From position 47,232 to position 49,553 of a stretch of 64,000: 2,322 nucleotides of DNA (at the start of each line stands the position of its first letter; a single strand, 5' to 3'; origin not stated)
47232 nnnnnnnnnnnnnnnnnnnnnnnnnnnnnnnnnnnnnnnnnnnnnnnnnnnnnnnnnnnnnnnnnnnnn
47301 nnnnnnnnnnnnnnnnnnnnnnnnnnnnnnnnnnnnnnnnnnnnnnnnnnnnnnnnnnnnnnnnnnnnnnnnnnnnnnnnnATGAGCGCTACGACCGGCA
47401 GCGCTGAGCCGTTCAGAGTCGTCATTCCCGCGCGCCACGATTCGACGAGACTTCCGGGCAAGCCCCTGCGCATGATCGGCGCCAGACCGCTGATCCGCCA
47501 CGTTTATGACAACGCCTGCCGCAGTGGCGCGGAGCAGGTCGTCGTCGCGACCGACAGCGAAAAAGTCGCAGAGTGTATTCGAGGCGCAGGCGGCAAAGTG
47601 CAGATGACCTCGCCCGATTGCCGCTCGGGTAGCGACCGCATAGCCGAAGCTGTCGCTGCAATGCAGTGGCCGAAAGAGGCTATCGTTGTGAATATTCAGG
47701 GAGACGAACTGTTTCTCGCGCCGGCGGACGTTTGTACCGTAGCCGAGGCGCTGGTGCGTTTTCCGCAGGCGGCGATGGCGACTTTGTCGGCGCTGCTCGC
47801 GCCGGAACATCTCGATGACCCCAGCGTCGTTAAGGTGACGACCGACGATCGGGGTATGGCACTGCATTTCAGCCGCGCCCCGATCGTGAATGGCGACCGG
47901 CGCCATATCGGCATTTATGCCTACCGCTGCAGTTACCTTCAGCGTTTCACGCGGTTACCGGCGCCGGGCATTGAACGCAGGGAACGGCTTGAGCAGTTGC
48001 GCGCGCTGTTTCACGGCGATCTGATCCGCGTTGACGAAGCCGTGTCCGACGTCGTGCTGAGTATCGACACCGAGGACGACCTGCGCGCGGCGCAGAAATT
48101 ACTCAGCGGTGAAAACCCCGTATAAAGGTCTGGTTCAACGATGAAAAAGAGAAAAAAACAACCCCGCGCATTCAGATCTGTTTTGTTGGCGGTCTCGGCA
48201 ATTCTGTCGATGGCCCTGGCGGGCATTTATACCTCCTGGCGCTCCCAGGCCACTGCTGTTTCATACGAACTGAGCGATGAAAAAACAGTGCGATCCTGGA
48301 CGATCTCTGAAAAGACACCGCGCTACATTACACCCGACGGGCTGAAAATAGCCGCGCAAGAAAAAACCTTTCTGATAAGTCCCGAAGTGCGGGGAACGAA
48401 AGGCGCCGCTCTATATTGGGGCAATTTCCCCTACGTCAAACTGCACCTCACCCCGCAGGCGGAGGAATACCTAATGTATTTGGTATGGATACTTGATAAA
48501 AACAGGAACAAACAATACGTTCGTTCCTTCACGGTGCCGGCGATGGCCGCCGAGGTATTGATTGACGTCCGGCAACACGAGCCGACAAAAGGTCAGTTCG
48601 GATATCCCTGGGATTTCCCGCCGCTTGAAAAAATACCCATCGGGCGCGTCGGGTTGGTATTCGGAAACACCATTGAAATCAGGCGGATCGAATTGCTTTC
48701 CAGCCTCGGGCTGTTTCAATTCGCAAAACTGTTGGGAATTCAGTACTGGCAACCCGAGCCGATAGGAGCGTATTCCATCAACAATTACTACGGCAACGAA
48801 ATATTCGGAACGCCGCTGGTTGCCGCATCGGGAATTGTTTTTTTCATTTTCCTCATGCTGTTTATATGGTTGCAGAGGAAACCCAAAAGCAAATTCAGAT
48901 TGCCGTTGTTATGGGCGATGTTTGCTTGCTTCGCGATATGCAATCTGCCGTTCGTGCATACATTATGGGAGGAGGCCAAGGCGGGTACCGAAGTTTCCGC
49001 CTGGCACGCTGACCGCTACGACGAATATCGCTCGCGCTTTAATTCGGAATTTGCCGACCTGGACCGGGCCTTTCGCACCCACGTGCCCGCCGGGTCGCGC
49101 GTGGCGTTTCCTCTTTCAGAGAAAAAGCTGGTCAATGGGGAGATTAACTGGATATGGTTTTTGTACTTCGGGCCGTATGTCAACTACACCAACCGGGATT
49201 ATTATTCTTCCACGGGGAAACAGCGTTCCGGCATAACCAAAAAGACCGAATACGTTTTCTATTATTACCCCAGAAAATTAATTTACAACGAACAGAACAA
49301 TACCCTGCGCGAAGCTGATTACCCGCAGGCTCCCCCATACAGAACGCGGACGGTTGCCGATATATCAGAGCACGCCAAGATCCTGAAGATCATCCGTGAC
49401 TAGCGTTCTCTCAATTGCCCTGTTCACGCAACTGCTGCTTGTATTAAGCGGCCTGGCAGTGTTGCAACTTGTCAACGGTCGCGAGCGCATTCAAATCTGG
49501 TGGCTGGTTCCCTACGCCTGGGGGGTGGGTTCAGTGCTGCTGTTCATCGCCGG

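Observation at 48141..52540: Lower-GC four-gene island (membrane protein, polytopic GT-C-like protein, ArnC/GtrB-like GT2, SAM methyltransferase) inserted directly after msbA-lpxK-ycaR-kdsB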

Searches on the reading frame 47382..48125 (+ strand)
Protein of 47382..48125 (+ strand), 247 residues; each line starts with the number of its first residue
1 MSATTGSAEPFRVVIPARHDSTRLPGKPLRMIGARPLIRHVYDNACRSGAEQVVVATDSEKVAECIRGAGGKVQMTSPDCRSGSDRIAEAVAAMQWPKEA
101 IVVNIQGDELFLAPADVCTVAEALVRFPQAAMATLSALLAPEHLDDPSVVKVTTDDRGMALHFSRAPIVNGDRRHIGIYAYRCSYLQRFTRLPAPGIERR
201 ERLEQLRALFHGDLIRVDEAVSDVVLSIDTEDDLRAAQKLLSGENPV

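Call 3: search_protein_families(library=pfam, proteins=[window:47382-48125:+], max_evalue=0.01)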
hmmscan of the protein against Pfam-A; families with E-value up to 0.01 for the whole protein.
window:47382-48125:+ (247 aa): 2 families
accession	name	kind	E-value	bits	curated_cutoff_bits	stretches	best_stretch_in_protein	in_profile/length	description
PF02348.25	CTP_transf_3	-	9.9e-43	146.9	22.6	1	13-212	2-214/217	Cytidylyltransferase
PF12804.13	NTP_transf_3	-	3.8e-06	27.6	27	1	27-147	16-127/160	MobA-like NTP transferase domain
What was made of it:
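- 47382..48125 (+): kdsB (CMP-Kdo synthetase). It is the last gene of the msbA-lpxK-ycaR-kdsB block. The module starts 15 nt after its stop codon. It also matches Pfam CTP_transf_3 (call 3).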

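Call 4: search_protein_families(library=ncbifam, proteins=[window:47382-48125:+], max_evalue=0.01)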
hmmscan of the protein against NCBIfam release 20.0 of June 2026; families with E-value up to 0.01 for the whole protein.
window:47382-48125:+ (247 aa): 8 families
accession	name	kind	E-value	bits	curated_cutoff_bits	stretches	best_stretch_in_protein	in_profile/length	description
NF003952.0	PRK05450.1-5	subfamily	2e-67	227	193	1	13-243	5-247/250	3-deoxy-manno-octulosonate cytidylyltransferase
NF009905.0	PRK13368.1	subfamily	8.6e-62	208.6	255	1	12-242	4-239/243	3-deoxy-manno-octulosonate cytidylyltransferase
NF003948.0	PRK05450.1-1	equivalog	9.9e-60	201.8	281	1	13-242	8-244/248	3-deoxy-manno-octulosonate cytidylyltransferase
NF003950.0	PRK05450.1-3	subfamily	4.4e-58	196.5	234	1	13-242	5-243/248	3-deoxy-manno-octulosonate cytidylyltransferase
TIGR00466.1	kdsB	equivalog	2.6e-55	187.5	155.2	1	11-234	3-240/241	3-deoxy-manno-octulosonate cytidylyltransferase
TIGR03584.1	PseF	equivalog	5.1e-09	36.1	205.7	1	14-79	3-69/222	pseudaminic acid cytidylyltransferase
NF010933.0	PRK14353.1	equivalog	0.00018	20.3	505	1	16-132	11-132/453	bifunctional UDP-N-acetylglucosamine diphosphorylase/glucosamine-1-phosphate N-acetyltransferase GlmU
NF010932.0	PRK14352.1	equivalog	0.0055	15.4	611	1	20-125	16-127/488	bifunctional UDP-N-acetylglucosamine diphosphorylase/glucosamine-1-phosphate N-acetyltransferase GlmU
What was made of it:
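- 47382..48125 (+): It scores above the curated cut-offs of TIGR00466 and NF003952 (call 4).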

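Call 34: find_related_loci(query=window:47382-48125:+, collection=metagenome_contigs, flank=8000)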
Query window:47382-48125:+ (247 aa) in metagenome_contigs; peptide patterns used: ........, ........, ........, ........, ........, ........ (x = any residue, [..] = any of these).
600 stretches matched a pattern (row limit reached: there are more); 587 encode a relative of the query (tblastn E <= 1e-3); the best 80 are kept; 80 distinct loci.
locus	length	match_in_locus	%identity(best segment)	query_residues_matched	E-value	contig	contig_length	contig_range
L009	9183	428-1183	46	11-245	1e-60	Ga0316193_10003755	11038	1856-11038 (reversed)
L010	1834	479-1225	47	10-241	5e-62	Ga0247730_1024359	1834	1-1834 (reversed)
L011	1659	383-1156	45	1-241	3e-62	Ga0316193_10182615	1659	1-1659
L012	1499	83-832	46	11-243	2e-62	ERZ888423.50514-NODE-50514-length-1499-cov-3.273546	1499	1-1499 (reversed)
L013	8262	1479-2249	45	5-244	5e-60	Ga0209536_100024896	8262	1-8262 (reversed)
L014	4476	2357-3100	45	13-241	4e-59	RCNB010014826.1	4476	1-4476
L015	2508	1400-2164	45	10-235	7e-60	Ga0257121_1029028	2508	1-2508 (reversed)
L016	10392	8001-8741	49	11-241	3e-59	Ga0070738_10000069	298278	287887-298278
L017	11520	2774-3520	45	11-242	6e-59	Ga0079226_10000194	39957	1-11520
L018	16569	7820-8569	45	11-243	4e-58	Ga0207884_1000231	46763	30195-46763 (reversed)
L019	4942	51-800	45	11-243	3e-58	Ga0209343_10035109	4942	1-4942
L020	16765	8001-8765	42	6-242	4e-58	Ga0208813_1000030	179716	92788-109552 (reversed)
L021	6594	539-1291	43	11-243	3e-58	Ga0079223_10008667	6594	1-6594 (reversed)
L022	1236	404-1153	45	11-243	5e-61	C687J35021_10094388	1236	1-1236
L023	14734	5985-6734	45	11-243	9e-58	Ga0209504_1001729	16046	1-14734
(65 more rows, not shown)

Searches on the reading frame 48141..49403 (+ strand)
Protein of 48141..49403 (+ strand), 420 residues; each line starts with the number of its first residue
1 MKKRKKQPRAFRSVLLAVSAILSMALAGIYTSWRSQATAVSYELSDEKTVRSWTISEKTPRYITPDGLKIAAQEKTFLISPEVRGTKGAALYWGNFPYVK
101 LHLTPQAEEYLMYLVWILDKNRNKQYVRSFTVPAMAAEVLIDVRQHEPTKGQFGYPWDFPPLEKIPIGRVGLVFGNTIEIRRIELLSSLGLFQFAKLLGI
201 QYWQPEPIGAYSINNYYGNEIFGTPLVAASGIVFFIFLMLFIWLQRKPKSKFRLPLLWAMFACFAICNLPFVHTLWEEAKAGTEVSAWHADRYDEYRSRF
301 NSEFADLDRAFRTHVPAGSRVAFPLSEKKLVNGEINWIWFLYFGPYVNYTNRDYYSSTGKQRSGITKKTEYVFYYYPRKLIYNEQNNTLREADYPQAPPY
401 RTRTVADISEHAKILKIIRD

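Call 3: search_protein_families(library=pfam, proteins=[window:48141-49403:+], max_evalue=0.01)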
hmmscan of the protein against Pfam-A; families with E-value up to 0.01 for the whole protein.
window:48141-49403:+ (420 aa): 0 families

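Call 4: search_protein_families(library=ncbifam, proteins=[window:48141-49403:+], max_evalue=0.01)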
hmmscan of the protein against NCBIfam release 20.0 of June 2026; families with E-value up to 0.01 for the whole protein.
window:48141-49403:+ (420 aa): 0 families

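Call 10: search_solved_structures(query=window:48141-49403:+, max_evalue=10)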
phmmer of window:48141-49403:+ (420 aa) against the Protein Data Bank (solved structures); distinct sequences matched with E-value up to 10: 2.
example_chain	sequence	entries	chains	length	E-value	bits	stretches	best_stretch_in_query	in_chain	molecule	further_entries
7kz8_A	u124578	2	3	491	0.61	12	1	291-353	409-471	Peptide/nickel transport system substrate-binding protein AapF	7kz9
7thx_4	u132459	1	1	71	0.88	11.4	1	374-414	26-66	Capsid protein VP4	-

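Call 13: find_encoding_contigs(protein=window:48141-49403:+, flank=10000, max_places=6)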
Protein window:48141-49403:+ (420 aa): 2 contigs read that carry it; 1 place shown.
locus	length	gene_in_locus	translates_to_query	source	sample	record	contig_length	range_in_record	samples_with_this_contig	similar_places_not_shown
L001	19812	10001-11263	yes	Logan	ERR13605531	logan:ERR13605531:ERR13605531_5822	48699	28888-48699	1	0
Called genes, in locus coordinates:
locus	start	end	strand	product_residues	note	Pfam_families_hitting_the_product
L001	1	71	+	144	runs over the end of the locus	PF03918:CcmH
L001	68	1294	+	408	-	PF23914:TPR_CcmH_CycH, PF23892:Ig_CycH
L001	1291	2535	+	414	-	PF12704:MacB_PCD, PF02687:FtsX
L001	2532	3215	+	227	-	PF00005:ABC_tran, PF13304:AAA_21 (faint)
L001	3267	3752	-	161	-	PF09835:DUF2062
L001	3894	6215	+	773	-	PF13567:DUF4131, PF03772:Competence, PF00753:Lactamase_B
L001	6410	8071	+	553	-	PF00664:ABC_membrane, PF00005:ABC_tran, PF02463:SMC_N (weak)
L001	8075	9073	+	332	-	PF02606:LpxK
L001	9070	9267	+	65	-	PF03966:Trm112p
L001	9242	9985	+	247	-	PF02348:CTP_transf_3, PF12804:NTP_transf_3 (weak)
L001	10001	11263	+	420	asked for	-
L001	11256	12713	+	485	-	-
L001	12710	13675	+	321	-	PF00535:Glycos_transf_2, PF13641:Glyco_tranf_2_3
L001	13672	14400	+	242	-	PF13489:Methyltransf_23, PF08241:Methyltransf_11 (weak), PF08242:Methyltransf_12 (weak)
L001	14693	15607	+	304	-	PF00005:ABC_tran, PF13304:AAA_21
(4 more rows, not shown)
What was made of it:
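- Checked: ORF4 51797/51812-52540, 247/242 aa. Gene callers use the ATG at 51812 (call 13).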

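Call 17: list_cluster_members(proteins=[window:48141-49403:+, P0001, window:50850-51815:+, P0002, P0008, P0013])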
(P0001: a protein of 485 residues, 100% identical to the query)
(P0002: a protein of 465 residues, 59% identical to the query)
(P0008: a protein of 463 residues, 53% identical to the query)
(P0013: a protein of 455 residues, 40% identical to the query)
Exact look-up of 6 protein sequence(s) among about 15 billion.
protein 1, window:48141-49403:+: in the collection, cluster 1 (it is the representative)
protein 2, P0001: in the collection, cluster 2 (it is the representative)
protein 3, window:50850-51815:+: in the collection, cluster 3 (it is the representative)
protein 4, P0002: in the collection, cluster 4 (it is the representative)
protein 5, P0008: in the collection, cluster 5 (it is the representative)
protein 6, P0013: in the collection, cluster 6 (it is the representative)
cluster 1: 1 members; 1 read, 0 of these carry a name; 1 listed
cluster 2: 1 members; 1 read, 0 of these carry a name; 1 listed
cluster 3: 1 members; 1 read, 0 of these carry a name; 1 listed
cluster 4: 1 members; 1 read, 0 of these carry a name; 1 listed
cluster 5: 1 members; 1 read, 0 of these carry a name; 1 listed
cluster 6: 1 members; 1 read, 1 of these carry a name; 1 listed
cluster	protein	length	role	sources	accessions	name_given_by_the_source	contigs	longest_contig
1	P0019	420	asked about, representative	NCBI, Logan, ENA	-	-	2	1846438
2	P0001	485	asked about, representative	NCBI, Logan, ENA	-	-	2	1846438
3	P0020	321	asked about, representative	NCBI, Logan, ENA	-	-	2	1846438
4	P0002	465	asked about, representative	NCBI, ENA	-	-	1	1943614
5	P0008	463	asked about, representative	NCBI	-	-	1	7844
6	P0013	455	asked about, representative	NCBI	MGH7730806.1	MAG: hypothetical protein ACRENJ_06080 [Candidatus Eiseniibacteriota bacterium]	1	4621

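Call 20: find_homologous_proteins(query=window:48141-49403:+, max_evalue=0.001)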
Query window:48141-49403:+ (420 aa): 11 proteins with E <= 0.001 among 5579 candidates.
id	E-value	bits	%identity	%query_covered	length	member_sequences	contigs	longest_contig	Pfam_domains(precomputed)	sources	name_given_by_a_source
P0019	8.0e-288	972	100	100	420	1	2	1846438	-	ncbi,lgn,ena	-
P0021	6.9e-121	422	48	99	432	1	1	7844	-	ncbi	-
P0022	9.7e-119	415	47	99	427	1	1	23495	-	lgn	-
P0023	2.4e-115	404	48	93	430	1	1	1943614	-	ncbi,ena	-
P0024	2.5e-115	404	48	94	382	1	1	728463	-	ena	-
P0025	1.3e-108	382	45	99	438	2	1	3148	-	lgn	-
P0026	4.9e-105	370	45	91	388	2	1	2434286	-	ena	-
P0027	8.8e-104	366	45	92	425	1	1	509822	-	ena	-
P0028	7.8e-95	336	43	94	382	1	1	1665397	-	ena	-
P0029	7.2e-83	297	41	89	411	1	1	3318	-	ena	-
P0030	5.4e-73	264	39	89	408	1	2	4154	-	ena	-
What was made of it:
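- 48141..49403 (+): ORF1, 420 aa, the partner subunit.
- Basic cytoplasmic N-terminus, then TM1 (about residues 9-34).
- Periplasmic beta-sandwich (about 39-186) resembling carbohydrate-binding modules.
- TM hairpin (about 210-275) with a positively charged cytoplasmic turn.
- Highly conserved periplasmic C-terminal domain (motifs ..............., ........, YVFYYYP). Only 11 homologues among 5.8 billion proteins, seven of the ten besides the query itself on the same contigs as ORF2 homologues (call 20).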

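Call 22: find_encoding_contigs(protein=P0026, flank=8000, max_places=2)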
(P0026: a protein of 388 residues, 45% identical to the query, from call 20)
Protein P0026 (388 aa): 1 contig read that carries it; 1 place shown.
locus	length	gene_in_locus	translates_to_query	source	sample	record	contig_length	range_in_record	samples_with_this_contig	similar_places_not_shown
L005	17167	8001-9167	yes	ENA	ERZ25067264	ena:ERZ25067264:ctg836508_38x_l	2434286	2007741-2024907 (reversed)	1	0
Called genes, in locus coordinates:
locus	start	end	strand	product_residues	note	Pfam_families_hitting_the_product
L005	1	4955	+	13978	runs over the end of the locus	-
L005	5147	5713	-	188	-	PF14803:Zn_ribbon_Nudix, PF00293:NUDIX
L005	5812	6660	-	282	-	PF00581:Rhodanese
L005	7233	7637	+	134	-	PF03840:SecG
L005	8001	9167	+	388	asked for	-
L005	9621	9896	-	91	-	PF05899:Cupin_3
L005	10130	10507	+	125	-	-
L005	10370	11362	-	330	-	PF00376:MerR, PF13411:MerR_1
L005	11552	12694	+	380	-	PF00487:FA_desaturase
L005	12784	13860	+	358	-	PF01963:TraB_PrgY_gumN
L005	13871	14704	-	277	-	PF01026:TatD_DNase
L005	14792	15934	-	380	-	PF13431:TPR_17 (faint), PF13650:Asp_protease_2, PF13975:gag-asp_proteas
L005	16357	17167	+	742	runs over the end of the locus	PF04932:Wzy_C, PF13431:TPR_17 (faint), PF07719:TPR_2 (faint), PF13428:TPR_14 (faint), PF13432:TPR_16 (faint), PF14559:TPR_19 (faint)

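Call 32: search_solved_structures(query=A2, max_evalue=10)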
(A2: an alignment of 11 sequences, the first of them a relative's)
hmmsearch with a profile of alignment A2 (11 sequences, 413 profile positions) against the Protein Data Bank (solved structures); distinct sequences matched with E-value up to 10: 6.
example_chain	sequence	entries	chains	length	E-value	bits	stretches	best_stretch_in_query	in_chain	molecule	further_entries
1mk3_A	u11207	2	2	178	0.65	12.2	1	293-336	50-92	Apoptosis regulator Bcl-W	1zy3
2y6w_A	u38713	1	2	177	0.69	12.1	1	293-336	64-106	BCL-2-LIKE PROTEIN 2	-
4k5a_A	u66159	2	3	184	0.69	12.1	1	293-336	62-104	Bcl-2-like protein 2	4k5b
4cim_A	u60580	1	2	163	0.69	12.1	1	293-336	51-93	BCL-2-LIKE PROTEIN 2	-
1o0l_A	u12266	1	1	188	0.78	12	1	293-336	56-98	Apoptosis regulator Bcl-W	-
2ej7_A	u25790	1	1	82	0.97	11.7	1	111-154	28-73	HCG3 gene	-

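Call 53: predict_structure(alignment_id=A2)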
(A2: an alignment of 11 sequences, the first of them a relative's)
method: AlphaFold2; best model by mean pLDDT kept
length: 420 residues; sequences in the alignment: 11
mean_pLDDT: 68.7   pTM: 0.47
mean pLDDT of the five models: 68.7, 66.0, 64.8, 64.5, 62.1
residues with pLDDT >= 90: 21; 70-90: 202; 50-70: 125; < 50: 72
segments of 3 or more residues with pLDDT < 50: 1-8, 147-160, 202-221, 325-336, 351-365
pLDDT, mean of each block of 10 residues (from residue 1): 47 65 65 61 88 83 90 87 77 80 86 81 71 80 56 34 73 90 83 60 40 43 61 82 77 80 68 56 60 60 71 75 48 46 63 39 54 75 87 81 84 78
secondary structure, 60 per line:
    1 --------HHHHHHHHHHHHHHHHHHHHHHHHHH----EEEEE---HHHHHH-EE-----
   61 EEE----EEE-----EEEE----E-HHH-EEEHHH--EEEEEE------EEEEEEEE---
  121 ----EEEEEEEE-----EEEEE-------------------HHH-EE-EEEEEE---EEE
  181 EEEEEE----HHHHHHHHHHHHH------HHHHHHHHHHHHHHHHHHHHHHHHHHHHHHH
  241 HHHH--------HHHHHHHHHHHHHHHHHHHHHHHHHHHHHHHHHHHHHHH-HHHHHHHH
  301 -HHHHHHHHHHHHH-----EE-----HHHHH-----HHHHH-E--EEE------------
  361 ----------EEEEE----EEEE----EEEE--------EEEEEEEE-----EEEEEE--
elements in order: H9-34 E39-43 H47-52 E61-63 E68-70 E76-79 E90-92 E98-103 E110-117 E125-132 E138-142 E169-174 E178-186 H191-203 H210-244 H253-291 H293-300 H302-314 H327-331 H337-341 E346-348 E371-375 E380-383 E388-391 E400-407 E413-418
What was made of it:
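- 48141..49403 (+): AF2 model with pLDDT 68.7 (call 53).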

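Call 55: fold_search(model_id=the predicted structure, library=pdb)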
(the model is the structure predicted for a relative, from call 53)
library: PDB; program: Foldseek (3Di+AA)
matches with E <= 10: 642; with E <= 0.001: 24
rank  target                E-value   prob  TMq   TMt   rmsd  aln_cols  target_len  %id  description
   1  7zkp_A                1.7e-05  1.00  0.27  0.48   5.7       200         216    8  Late assembly intermediate of the proximal proton pumping module of complex I with assembly factors NDUFAF1 and CIA84 (released 2022-11-23)
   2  8iyj_XA               6.0e-05  1.00  0.23  0.46   7.5       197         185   11  Cryo-EM structure of the 48-nm repeat doublet microtubule from mouse sperm (released 2023-07-05)
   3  9e78_X                6.8e-05  1.00  0.22  0.44   7.7       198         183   12  48-nm repeat of the Leishmania tarentolae doublet microtubule (released 2025-03-12)
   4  9e2g_1V               9.1e-05  1.00  0.22  0.44   7.3       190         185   12  Cryo-EM structure of 48 nm repeat of microtubule doublet from T. brucei flagellum (released 2025-03-12)
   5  1v0a                  1.1e-04  1.00  0.19  0.40   9.5       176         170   12  Family 11 Carbohydrate-Binding Module of cellulosomal cellulase Lic26A-Cel5E of Clostridium thermocellum (released 2005-01-12)
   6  8snb_3C               1.3e-04  1.00  0.21  0.43   7.2       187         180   16  atomic model of sea urchin sperm doublet microtubule (48-nm periodicity) (released 2023-06-28)
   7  6r3m_A                1.4e-04  1.00  0.22  0.44   7.4       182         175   12  Family 11 Carbohydrate-Binding Module from Clostridium thermocellum in complex with beta-1,3-1,4-mixed-linked tetrasac (released 2020-02-05)
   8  9d5n_C1               1.5e-04  1.00  0.23  0.46   7.3       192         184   12  48-nm doublet microtubule from Trichomonas vaginalis strain G3 (released 2025-05-14)
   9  7zkq_A                1.5e-04  1.00  0.22  0.39   8.5       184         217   11  Early Pp module assembly intermediate of complex I (released 2022-11-23)
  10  8snb_3E               1.6e-04  1.00  0.22  0.44   6.5       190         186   16  atomic model of sea urchin sperm doublet microtubule (48-nm periodicity) (released 2023-06-28)
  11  8otz_XL               1.6e-04  1.00  0.23  0.46   7.2       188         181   14  48-nm repeat of the native axonemal doublet microtubule from bovine sperm (released 2023-11-22)
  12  6r31_A                1.7e-04  1.00  0.21  0.43   9.6       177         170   12  Family 11 Carbohydrate-Binding Module from Clostridium thermocellum in complex with beta-1,3-1,4-mixed-linked tetrasac (released 2020-02-05)
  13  6ve7_3                2.0e-04  1.00  0.22  0.44   7.4       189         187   15  The inner junction complex of Chlamydomonas reinhardtii doublet microtubule (released 2020-02-05)
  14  1uww_B                3.7e-04  1.00  0.21  0.43   7.7       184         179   11  X-ray crystal structure of a non-crystalline cellulose specific carbohydrate-binding module: CBM28. (released 2004-05-13)
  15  2zew_A                3.9e-04  1.00  0.19  0.42   8.0       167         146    9  Family 16 Cabohydrate Binding Domain Module 1 (released 2008-03-04)
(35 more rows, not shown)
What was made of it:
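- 48141..49403 (+): Foldseek matches to CBM11/16/28 and CIA30-type beta-sandwiches at E 1e-5 to 1e-3 (call 55).
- CBM-like fold (call 55).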
